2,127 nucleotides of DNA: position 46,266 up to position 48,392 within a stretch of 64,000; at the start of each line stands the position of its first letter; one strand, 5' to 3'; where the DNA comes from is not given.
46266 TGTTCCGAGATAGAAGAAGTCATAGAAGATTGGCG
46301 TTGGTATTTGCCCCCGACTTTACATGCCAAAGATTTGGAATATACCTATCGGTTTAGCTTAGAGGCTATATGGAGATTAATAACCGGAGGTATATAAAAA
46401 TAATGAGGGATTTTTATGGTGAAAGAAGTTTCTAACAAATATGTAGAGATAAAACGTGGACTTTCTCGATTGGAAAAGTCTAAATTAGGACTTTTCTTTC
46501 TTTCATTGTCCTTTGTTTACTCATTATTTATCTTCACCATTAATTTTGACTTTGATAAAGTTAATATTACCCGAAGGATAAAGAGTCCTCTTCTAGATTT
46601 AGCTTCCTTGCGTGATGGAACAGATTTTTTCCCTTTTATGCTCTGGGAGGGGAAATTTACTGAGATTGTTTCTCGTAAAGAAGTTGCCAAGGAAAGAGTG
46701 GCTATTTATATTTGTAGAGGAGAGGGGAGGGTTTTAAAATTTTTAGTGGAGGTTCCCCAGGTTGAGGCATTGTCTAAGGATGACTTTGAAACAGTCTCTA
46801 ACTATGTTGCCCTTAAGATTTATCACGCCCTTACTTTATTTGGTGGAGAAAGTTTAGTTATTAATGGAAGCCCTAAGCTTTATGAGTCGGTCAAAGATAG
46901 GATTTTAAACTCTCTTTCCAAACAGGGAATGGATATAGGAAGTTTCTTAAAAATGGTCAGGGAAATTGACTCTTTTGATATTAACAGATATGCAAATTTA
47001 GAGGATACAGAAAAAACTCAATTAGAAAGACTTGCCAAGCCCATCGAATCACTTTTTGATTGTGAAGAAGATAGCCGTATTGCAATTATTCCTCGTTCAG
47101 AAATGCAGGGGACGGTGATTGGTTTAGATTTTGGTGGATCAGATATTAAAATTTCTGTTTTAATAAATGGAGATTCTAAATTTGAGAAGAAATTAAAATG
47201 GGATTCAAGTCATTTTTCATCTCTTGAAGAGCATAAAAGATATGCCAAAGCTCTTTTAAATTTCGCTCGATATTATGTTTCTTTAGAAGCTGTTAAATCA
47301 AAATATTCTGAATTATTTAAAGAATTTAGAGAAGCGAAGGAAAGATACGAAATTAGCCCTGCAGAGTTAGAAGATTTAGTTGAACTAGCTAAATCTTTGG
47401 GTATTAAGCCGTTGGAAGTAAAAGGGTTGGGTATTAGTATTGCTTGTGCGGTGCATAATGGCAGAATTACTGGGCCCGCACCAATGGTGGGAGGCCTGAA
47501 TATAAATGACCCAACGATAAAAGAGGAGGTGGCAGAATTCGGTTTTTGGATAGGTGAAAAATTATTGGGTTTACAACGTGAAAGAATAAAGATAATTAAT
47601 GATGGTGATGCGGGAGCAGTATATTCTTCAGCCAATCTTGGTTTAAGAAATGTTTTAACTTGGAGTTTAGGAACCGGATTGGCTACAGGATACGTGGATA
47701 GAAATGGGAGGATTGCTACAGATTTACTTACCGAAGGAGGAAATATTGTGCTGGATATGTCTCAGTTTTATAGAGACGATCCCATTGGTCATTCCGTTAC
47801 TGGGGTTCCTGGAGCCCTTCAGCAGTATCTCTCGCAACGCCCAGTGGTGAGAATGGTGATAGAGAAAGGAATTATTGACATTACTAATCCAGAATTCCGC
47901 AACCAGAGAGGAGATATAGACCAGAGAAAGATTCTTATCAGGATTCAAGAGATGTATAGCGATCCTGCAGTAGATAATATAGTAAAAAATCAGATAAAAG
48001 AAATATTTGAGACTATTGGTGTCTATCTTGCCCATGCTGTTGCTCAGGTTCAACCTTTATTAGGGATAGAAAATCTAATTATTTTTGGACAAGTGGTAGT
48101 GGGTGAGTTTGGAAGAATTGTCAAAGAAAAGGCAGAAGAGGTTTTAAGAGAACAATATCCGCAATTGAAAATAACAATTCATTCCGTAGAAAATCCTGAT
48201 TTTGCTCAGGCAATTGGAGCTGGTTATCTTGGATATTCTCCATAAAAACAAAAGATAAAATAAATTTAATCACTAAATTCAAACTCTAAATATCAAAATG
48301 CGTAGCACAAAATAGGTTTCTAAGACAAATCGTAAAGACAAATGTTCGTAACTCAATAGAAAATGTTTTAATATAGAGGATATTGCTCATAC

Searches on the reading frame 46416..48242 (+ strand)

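Call 8: search_protein_families(library=pfam, proteins=[window:46416-48242:+], max_evalue=0.01)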
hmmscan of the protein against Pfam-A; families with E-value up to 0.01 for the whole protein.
window:46416-48242:+ (609 aa): 1 family
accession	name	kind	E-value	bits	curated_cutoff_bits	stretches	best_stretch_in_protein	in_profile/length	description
PF00480.26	ROK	-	0.0013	18.8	22.9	0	403-605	115-290/294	ROK family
